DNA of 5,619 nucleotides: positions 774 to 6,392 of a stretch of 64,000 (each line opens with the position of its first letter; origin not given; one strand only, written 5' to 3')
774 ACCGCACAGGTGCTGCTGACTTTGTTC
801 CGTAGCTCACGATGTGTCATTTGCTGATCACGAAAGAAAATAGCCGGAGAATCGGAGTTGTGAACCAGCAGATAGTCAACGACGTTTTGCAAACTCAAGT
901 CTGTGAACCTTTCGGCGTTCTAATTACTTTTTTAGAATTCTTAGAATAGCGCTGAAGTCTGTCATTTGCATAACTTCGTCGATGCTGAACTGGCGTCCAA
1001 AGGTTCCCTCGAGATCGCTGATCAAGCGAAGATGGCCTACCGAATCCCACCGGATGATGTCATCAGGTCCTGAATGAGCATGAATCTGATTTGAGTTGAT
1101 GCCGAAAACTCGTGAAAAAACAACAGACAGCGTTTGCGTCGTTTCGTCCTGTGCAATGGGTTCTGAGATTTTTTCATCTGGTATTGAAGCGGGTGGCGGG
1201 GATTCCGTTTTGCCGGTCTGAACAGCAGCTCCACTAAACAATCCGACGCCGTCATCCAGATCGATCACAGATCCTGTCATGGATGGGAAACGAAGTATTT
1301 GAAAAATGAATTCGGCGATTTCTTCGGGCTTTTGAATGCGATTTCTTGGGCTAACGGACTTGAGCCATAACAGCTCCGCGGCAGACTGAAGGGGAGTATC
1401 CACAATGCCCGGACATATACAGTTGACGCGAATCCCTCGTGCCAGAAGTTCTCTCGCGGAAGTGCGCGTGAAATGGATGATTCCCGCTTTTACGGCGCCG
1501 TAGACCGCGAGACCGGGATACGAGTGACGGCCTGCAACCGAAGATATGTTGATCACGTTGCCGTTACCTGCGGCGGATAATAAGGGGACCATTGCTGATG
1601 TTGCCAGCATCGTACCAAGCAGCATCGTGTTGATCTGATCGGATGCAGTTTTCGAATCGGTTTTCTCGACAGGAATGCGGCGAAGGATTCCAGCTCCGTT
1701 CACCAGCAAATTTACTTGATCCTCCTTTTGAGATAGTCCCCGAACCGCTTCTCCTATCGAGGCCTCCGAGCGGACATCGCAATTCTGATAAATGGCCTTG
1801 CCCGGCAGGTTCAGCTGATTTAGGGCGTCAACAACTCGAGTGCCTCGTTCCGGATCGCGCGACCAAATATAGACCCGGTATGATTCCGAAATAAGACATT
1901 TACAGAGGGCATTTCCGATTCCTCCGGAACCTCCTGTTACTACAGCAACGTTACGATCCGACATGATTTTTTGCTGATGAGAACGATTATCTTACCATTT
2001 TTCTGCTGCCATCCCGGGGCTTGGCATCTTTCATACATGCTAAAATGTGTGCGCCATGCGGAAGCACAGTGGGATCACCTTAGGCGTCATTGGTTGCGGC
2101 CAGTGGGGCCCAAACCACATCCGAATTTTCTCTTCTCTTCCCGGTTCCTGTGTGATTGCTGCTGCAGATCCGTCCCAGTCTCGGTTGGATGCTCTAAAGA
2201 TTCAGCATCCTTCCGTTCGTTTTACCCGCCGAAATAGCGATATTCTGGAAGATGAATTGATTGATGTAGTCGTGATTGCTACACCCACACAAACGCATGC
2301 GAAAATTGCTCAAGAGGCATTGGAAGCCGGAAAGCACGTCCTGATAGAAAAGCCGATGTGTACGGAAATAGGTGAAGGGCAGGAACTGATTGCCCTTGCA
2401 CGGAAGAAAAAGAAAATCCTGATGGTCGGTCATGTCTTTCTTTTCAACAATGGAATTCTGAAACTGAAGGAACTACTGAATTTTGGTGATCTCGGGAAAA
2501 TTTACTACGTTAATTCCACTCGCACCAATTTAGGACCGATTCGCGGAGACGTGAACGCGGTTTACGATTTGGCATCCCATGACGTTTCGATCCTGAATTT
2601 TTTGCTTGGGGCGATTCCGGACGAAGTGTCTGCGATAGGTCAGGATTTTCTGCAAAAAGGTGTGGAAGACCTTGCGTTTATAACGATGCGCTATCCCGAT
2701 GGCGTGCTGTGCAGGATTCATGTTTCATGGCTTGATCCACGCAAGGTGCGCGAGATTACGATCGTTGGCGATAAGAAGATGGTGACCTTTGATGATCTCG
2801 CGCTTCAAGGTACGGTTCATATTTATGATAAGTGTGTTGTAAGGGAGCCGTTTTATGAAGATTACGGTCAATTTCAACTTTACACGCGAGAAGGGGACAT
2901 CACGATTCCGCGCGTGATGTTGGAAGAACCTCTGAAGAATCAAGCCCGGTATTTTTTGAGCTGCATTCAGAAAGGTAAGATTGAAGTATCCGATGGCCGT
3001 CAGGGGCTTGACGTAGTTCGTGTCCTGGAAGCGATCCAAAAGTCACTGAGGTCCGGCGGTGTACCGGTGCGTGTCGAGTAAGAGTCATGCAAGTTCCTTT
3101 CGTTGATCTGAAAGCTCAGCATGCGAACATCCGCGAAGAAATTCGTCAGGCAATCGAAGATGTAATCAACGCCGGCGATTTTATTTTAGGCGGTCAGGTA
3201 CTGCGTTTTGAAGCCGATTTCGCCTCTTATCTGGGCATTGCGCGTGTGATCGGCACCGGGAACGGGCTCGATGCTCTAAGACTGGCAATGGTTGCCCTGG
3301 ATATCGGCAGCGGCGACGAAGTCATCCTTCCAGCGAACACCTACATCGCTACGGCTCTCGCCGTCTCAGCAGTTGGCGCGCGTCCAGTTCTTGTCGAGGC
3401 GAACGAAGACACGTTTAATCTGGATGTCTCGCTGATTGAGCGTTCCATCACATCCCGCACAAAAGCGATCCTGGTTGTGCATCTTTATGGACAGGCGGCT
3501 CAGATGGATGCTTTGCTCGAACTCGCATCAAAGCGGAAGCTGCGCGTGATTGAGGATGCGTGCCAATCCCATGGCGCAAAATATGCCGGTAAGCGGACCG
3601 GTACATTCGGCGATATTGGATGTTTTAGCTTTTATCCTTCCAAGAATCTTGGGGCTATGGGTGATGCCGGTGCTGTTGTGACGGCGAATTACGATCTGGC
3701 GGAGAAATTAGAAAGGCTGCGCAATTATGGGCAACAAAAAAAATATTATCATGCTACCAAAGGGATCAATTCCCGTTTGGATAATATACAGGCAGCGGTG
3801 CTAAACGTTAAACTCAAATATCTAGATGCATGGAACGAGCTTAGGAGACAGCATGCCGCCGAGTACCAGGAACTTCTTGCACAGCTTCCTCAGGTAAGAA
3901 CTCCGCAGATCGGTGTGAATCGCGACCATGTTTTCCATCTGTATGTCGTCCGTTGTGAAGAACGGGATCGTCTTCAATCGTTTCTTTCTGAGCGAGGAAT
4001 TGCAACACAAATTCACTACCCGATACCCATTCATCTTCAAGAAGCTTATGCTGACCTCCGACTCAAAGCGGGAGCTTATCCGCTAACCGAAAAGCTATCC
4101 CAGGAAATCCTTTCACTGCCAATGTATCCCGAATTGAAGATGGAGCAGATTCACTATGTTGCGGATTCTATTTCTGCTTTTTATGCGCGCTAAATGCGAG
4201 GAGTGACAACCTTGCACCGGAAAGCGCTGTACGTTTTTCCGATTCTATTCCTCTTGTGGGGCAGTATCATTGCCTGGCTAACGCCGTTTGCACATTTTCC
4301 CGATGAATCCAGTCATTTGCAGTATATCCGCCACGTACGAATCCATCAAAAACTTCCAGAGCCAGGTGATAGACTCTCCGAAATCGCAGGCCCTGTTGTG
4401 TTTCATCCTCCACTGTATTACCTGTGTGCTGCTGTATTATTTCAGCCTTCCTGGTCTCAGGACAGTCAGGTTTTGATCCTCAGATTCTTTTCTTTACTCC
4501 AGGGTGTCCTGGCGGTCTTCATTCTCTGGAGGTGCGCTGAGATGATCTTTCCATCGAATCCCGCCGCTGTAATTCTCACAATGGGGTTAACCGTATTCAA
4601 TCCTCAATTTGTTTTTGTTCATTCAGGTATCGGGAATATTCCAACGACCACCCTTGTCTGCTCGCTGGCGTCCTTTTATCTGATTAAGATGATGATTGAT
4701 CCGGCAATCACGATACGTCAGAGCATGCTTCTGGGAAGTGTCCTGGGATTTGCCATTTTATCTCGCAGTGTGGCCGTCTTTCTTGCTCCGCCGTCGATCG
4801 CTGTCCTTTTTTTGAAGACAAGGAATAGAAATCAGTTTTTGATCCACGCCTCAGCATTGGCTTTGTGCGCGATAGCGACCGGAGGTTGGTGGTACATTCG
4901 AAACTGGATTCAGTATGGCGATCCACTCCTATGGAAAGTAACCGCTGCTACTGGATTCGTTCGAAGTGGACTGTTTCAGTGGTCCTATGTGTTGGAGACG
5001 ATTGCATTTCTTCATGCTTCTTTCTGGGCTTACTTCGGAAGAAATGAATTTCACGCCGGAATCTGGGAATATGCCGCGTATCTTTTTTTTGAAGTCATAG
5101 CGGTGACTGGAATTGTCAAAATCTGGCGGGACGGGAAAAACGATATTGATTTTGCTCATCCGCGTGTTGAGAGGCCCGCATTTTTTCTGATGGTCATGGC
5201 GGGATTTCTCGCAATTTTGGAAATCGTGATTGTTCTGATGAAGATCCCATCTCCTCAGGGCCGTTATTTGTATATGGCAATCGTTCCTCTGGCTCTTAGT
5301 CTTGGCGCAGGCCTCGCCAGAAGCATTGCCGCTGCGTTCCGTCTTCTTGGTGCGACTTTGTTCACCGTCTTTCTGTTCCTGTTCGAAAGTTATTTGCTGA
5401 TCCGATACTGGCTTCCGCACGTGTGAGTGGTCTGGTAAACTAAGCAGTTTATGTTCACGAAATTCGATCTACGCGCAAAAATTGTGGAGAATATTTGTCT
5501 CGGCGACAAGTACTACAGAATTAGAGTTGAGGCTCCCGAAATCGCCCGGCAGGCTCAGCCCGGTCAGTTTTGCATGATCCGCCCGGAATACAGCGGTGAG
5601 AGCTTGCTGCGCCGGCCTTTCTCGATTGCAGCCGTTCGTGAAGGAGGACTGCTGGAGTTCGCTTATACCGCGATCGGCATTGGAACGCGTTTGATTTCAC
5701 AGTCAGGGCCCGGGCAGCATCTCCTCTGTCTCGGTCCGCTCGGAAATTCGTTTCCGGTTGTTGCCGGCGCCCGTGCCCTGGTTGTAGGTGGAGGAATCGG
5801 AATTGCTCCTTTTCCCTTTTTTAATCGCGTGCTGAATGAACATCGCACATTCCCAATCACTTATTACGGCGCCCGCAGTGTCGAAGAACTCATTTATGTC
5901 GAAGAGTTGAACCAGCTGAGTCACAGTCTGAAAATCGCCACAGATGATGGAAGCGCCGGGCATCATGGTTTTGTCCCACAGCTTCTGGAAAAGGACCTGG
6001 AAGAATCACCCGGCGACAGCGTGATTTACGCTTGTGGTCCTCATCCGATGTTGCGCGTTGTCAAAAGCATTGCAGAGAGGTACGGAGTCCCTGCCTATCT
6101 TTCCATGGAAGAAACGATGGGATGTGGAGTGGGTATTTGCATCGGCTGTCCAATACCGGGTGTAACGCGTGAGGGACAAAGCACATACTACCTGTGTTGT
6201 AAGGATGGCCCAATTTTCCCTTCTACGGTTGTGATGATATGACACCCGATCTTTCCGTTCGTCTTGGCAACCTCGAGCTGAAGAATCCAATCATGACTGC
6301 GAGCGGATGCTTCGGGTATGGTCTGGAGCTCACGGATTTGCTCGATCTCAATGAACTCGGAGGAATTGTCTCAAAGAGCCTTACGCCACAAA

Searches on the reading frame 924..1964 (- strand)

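Call 78: search_protein_families(library=pfam, proteins=[window:924-1964:-], max_evalue=0.0001)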
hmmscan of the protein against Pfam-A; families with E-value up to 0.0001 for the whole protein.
window:924-1964:- (346 aa): 6 families
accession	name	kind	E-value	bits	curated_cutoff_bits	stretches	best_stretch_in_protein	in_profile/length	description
PF00106.31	adh_short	-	2.9e-50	170.9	26.6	1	5-195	1-189/195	short chain dehydrogenase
PF13561.12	adh_short_C2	-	2.4e-39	135.7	27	1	14-240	6-235/236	Enoyl-(Acyl carrier protein) reductase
PF08659.16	KR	-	4.5e-11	43.4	22.6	1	7-158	3-152/180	KR domain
PF01370.27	Epimerase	-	2.3e-06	27.7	20.9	1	8-109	2-89/240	NAD dependent epimerase/dehydratase family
PF23441.1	SDR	-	2.1e-05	24.5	27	1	7-195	10-201/258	SDR-like rossmann domain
PF01073.25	3Beta_HSD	-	8.1e-05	22.2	22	0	8-77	1-67/280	3-beta hydroxysteroid dehydrogenase/isomerase family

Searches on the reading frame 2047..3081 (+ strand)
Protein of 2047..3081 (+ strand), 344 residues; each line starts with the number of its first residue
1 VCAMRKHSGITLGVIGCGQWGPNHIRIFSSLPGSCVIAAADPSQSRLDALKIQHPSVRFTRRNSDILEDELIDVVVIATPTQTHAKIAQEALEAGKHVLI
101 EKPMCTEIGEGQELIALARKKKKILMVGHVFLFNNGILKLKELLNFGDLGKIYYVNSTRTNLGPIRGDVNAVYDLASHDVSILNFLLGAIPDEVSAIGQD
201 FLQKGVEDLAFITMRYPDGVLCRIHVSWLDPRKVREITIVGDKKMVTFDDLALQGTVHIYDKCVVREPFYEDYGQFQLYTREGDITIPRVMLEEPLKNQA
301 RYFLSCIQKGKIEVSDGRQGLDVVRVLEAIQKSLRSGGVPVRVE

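Call 78: search_protein_families(library=pfam, proteins=[window:2047-3081:+], max_evalue=0.0001)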
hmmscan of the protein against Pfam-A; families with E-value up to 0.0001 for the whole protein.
window:2047-3081:+ (344 aa): 4 families
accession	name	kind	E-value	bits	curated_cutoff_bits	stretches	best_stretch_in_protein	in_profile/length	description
PF01408.29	GFO_IDH_MocA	-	7.8e-28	98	24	1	11-129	2-120/120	Oxidoreductase family, NAD-binding Rossmann fold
PF22725.1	GFO_IDH_MocA_C3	-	1.3e-18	67.6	27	1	138-246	2-123/124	GFO/IDH/MocA C-terminal domain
PF02894.22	GFO_IDH_MocA_C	-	6.1e-18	65.9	22.9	1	141-341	1-216/218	Oxidoreductase family, C-terminal alpha/beta domain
PF03447.22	NAD_binding_3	-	6.7e-05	24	24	0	50-125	37-113/116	Homoserine dehydrogenase, NAD binding domain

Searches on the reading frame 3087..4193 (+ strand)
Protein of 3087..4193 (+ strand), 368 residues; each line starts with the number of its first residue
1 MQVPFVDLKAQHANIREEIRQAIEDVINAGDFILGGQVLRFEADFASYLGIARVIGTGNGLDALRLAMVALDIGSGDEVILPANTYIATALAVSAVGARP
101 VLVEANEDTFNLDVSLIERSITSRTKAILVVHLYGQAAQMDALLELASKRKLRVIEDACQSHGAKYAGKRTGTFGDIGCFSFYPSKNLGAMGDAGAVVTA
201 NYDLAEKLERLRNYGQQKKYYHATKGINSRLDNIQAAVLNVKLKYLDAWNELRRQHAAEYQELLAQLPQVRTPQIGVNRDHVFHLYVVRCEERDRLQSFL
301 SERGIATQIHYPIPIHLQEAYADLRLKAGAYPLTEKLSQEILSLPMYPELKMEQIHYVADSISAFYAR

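Call 78: search_protein_families(library=pfam, proteins=[window:3087-4193:+], max_evalue=0.0001)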
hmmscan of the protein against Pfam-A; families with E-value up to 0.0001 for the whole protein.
window:3087-4193:+ (368 aa): 3 families
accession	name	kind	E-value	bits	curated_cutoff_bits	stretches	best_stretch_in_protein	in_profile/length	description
PF01041.23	DegT_DnrJ_EryC1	-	2.3e-120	402.5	19.8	1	15-362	3-359/360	DegT/DnrJ/EryC1/StrS aminotransferase family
PF00155.27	Aminotran_1_2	-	2.3e-08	34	19.7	1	40-306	46-329/361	Aminotransferase class I and II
PF00266.25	Aminotran_5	-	1.7e-06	27.7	21.5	1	54-307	64-335/371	Aminotransferase class-V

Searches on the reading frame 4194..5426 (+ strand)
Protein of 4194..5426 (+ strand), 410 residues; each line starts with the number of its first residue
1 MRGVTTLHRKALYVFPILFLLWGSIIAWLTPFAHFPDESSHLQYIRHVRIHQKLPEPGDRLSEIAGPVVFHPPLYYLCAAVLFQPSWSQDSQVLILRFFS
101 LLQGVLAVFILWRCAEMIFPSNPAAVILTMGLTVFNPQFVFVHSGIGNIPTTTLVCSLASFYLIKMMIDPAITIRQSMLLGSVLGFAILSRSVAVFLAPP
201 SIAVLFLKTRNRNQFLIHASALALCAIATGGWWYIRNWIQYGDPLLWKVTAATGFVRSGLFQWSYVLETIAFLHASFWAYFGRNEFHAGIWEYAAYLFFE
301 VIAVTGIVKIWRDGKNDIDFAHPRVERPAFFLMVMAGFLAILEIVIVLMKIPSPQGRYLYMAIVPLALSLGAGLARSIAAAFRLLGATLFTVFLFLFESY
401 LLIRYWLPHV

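Call 78: search_protein_families(library=pfam, proteins=[window:4194-5426:+], max_evalue=0.0001)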
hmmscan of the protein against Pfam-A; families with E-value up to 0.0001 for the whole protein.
window:4194-5426:+ (410 aa): 1 family
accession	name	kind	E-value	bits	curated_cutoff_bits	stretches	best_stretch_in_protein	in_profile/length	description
PF13231.12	PMT_2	-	1.2e-08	35.8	26.1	1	71-233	2-160/160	Dolichyl-phosphate-mannose-protein mannosyltransferase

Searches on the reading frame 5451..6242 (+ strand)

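Call 78: search_protein_families(library=pfam, proteins=[window:5451-6242:+], max_evalue=0.0001)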
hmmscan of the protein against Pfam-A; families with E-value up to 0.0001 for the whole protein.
window:5451-6242:+ (263 aa): 2 families
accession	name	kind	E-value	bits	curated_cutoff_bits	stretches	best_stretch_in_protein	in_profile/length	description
PF10418.14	DHODB_Fe-S_bind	-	5.2e-10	39.3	23.9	1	220-259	1-38/41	Iron-sulfur cluster binding domain of dihydroorotate dehydrogenase B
PF00175.26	NAD_binding_1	-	6.6e-10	40.1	22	1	112-205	2-108/109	Oxidoreductase NAD-binding domain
